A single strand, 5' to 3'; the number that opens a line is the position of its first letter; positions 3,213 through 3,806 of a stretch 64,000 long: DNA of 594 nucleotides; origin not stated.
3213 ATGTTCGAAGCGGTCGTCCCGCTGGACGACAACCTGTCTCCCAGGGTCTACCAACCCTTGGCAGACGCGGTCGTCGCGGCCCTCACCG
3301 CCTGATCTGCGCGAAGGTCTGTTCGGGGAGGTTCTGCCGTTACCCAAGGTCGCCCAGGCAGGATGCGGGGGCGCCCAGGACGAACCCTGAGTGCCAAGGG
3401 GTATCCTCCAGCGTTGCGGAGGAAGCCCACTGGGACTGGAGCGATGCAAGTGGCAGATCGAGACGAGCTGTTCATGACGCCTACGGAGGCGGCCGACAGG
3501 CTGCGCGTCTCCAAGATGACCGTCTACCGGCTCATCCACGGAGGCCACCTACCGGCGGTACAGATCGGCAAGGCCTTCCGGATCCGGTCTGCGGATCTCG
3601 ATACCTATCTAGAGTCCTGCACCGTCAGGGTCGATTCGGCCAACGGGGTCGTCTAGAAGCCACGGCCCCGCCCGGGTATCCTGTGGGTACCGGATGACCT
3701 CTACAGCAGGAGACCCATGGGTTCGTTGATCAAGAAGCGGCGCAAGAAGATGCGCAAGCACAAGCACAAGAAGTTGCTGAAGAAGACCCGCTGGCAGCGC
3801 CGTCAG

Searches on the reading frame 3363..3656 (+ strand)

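Call 86: search_protein_families(library=pfam, proteins=[window:3363-3656:+], max_evalue=0.001)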
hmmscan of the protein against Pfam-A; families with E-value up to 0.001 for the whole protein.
window:3363-3656:+ (97 aa): 2 families
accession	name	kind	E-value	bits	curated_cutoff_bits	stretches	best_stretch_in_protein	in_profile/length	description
PF12728.13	HTH_17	-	8.4e-17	61.6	27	1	37-86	1-50/51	Helix-turn-helix domain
PF13384.12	HTH_23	-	8.2e-05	22.8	24.6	1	38-59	18-39/50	Homeodomain-like domain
